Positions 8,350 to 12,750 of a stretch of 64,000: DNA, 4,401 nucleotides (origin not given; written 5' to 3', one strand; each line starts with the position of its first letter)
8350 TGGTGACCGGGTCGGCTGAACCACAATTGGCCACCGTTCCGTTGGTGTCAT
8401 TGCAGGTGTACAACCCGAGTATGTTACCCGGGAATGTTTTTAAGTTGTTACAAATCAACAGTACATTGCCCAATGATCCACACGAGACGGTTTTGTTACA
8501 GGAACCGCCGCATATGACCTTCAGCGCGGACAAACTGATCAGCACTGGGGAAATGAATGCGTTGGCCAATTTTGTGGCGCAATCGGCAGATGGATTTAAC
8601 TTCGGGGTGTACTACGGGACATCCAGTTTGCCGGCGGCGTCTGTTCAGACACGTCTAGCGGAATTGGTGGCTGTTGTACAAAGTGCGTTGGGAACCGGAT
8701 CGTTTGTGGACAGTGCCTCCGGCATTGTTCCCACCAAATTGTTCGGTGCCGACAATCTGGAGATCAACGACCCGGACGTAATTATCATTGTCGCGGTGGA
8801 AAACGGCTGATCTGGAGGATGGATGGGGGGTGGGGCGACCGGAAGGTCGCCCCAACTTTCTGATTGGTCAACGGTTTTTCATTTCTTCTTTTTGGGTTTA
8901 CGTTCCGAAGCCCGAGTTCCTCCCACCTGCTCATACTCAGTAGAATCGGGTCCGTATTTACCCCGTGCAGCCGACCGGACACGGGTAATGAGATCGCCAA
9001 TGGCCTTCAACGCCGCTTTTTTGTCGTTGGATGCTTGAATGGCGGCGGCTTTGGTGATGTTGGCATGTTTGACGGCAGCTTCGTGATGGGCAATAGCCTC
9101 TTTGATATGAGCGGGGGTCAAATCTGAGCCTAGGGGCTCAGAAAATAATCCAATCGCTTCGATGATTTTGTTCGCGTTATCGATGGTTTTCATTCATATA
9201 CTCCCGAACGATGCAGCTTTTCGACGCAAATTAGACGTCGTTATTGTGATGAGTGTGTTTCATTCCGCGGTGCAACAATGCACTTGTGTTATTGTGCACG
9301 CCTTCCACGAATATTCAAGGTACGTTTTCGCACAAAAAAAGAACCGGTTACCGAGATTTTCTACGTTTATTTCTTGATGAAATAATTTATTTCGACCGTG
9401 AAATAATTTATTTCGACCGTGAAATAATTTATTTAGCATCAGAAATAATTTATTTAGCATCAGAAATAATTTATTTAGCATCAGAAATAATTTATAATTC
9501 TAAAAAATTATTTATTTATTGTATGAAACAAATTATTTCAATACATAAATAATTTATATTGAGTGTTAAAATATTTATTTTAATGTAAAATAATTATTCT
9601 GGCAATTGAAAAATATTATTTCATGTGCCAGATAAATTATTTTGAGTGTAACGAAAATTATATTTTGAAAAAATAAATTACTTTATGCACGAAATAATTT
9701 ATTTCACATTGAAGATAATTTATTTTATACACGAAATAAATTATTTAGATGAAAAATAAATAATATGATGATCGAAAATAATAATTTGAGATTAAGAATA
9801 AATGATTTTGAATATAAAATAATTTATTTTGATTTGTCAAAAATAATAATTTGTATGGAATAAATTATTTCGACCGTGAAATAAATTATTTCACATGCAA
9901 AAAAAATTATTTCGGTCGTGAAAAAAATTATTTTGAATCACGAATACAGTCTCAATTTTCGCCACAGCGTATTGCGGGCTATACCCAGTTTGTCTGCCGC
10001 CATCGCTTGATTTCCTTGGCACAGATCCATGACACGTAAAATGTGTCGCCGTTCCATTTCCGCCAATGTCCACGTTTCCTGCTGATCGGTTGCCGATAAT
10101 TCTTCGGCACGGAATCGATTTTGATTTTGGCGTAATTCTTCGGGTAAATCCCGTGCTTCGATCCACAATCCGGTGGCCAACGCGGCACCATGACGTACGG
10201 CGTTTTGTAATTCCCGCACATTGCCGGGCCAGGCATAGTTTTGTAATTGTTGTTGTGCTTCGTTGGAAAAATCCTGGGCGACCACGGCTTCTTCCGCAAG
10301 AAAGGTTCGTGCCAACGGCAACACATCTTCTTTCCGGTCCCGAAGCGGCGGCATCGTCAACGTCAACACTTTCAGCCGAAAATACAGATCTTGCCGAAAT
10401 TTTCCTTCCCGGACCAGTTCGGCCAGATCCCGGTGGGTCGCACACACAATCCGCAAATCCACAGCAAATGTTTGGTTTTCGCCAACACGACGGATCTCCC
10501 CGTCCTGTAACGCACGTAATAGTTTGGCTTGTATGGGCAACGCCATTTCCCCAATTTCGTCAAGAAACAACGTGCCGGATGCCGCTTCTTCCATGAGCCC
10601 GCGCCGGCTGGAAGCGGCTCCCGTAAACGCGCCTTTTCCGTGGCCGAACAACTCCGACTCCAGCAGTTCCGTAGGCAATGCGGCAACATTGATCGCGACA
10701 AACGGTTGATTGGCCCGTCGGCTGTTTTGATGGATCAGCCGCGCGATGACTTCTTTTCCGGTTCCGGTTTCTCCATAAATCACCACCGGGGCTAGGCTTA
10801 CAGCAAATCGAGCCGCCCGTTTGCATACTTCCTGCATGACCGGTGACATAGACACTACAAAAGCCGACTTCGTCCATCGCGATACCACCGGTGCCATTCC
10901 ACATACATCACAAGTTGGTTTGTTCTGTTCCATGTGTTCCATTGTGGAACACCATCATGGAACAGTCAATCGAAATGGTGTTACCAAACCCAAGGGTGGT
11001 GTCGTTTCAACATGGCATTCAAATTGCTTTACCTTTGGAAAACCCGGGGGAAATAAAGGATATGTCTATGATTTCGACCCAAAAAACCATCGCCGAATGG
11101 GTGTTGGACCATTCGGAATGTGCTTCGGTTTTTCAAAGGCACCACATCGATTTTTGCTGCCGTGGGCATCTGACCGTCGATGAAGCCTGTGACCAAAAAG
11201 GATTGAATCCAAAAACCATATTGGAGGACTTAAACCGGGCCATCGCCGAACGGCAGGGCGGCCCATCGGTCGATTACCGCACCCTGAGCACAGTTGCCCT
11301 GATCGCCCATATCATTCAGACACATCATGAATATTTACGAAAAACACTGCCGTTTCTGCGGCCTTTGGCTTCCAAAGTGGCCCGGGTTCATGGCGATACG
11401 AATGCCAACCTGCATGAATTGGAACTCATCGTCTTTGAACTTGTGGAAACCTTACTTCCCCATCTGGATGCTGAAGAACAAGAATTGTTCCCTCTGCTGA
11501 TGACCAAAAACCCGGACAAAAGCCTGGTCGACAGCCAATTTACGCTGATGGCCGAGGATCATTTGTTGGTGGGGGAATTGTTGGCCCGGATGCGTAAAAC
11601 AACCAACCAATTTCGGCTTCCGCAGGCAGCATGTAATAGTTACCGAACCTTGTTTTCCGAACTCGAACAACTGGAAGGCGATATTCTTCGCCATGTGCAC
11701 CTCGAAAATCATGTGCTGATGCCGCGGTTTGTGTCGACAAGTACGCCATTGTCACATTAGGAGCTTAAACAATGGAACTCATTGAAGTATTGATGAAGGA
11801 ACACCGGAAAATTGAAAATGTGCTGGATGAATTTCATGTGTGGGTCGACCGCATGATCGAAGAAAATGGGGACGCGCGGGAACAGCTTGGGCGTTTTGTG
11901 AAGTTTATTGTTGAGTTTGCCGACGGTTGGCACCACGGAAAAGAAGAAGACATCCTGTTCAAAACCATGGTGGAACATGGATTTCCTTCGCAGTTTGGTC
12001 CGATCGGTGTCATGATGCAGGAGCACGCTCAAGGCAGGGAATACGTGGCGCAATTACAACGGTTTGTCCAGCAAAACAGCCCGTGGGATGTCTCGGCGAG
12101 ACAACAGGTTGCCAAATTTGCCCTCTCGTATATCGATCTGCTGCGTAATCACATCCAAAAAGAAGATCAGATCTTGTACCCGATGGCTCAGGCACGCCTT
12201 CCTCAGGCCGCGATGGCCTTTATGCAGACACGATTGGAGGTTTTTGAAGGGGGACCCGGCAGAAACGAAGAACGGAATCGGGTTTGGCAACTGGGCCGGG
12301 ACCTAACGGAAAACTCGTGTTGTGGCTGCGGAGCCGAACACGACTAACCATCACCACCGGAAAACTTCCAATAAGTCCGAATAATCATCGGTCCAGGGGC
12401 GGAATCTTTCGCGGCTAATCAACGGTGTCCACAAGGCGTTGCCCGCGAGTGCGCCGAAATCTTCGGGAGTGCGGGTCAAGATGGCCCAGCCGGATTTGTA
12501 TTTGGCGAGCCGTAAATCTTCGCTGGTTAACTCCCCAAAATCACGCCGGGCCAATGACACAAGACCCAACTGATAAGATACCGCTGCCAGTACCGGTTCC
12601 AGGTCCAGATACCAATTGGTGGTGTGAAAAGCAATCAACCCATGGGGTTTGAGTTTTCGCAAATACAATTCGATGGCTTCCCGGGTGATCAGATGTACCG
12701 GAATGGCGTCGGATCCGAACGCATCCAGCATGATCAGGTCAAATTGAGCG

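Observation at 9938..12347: Sensor-less sigma-54 activator (CxxC N-terminus) divergent from ric/ytfE and hemerythrin: a nitrosative-stress module lacking the NorR GAF domain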

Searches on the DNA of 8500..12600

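Call 68: search_rna_families(source=window, start=8500, end=12600, threshold=evalue, max_evalue=1)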
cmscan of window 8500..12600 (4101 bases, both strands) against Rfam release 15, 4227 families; matches with E-value up to 1: 1.
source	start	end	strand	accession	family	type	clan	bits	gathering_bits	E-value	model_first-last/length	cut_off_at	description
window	11465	11603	+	RF02111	IS009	Gene;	-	17.2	117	0.64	1-199/199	no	IS009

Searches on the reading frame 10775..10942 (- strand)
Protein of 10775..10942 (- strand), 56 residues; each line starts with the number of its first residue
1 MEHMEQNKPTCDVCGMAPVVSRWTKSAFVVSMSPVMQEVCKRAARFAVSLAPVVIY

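Call 22: find_related_loci(query=A2, collection=genome_contigs, flank=5000)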
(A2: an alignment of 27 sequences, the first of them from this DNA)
Query A2 (56 aa) in genome_contigs; peptide patterns used: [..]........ (x = any residue, [..] = any of these).
72 stretches matched a pattern; 26 encode a relative of the query (tblastn E <= 1e-3); 26 distinct loci.
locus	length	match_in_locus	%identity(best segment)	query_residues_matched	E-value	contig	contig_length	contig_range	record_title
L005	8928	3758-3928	63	1-55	2e-18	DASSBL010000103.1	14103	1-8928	MAG TPA_asm: Kofleriaceae bacterium isolate SMAG_U893 k141_678309, whole genome shotgun sequence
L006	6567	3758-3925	57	1-55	1e-15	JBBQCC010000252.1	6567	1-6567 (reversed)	MAG: Planctomycetota bacterium isolate Co_metawrap_1282 Cmw_1282_k141_2962327_length_6567_cov_7.0000, whole genome shotg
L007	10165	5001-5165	49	1-55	9e-15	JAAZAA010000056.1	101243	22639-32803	MAG: Myxococcales bacterium isolate AS06rmzACSIP_372 49941_AS06, whole genome shotgun sequence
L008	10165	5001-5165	53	1-55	4e-15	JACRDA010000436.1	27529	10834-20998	MAG: Myxococcales bacterium isolate NC_groundwater_1660_Pr3_B-0.1um_73_17 SR-2_scaffold_141_3543709, whole genome shotgu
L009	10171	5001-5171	56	1-55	3e-14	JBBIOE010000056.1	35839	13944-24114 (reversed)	MAG: Archangiaceae bacterium isolate PLS170224_bin_272 NODE_680_length_35839_cov_3.76747, whole genome shotgun sequence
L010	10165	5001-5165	49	1-55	6e-14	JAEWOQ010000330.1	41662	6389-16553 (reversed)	MAG: Proteobacteria bacterium isolate OH_SBlB_69 k127_962096, whole genome shotgun sequence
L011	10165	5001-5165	49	1-55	2e-13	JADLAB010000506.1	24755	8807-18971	MAG: Polyangiaceae bacterium isolate SJ101 c_000000917927, whole genome shotgun sequence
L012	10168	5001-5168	52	1-55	2e-13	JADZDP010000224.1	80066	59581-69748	MAG: Deltaproteobacteria bacterium isolate SJ783 c_000001380010, whole genome shotgun sequence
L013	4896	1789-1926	57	10-55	2e-13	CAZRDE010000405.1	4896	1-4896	MAG TPA_asm: uncultured Polyangiaceae bacterium isolate SRP263527_co1_219 genome assembly, contig: NODE_16085_length_489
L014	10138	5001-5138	54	10-55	3e-13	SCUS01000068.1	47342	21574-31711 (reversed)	MAG: Myxococcaceae bacterium isolate GW715_bin.15 GW715_bin.15-43085, whole genome shotgun sequence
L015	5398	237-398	49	1-55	4e-13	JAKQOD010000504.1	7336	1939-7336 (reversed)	MAG: Deltaproteobacteria bacterium isolate USDV_metabat.77_sub k141_553826, whole genome shotgun sequence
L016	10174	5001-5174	48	1-56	4e-13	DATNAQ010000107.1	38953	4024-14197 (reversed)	MAG TPA_asm: Polyangia bacterium isolate SMAG_U11165 k141_433270, whole genome shotgun sequence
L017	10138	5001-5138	54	10-55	5e-13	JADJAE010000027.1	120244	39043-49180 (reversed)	MAG: Deltaproteobacteria bacterium isolate AalW_18-Q3-R10-53_BATAC.29 tig00021046-10-1199170, whole genome shotgun seque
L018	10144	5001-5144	52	8-55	1e-12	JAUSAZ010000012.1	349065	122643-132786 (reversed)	MAG: Myxococcales bacterium isolate E6_metabat.bin.30 E6_k141_74888, whole genome shotgun sequence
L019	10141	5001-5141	53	9-55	2e-12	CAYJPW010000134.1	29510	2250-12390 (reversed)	MAG TPA_asm: uncultured Polyangiaceae bacterium isolate ERP124720_co1_193 genome assembly, contig: NODE_2115_length_2951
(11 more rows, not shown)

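Call 59: search_protein_representatives(alignment_id=A1)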
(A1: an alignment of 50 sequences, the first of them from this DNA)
Query: 50 sequences, 57 profile positions. Proteins with E-value up to 0.001 (for the whole library): 19; up to 1e-10: 9; up to 1e-30: 0. The best 19 are listed.
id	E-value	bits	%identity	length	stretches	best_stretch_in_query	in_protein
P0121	1.8e-21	91.7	-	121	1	6-57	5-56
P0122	1.4e-19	85.6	-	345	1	2-57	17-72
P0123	5.4e-18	80.6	-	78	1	1-49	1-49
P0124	2.0e-16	75.6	-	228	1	8-56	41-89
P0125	1.1e-14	70.0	-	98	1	2-57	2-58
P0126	1.4e-14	69.6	-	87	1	1-46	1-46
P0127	9.6e-13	63.7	-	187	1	7-57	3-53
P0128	1.0e-12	63.7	-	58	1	1-44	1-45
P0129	6.4e-12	61.1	-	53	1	6-50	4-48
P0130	1.7e-08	50.1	-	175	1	9-56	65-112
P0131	9.1e-08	47.8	-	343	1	9-57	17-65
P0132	3.7e-07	45.9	-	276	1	11-57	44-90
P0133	6.2e-06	41.9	-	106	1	9-56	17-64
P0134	3.1e-05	39.7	-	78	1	9-49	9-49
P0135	3.5e-05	39.6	-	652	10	13-28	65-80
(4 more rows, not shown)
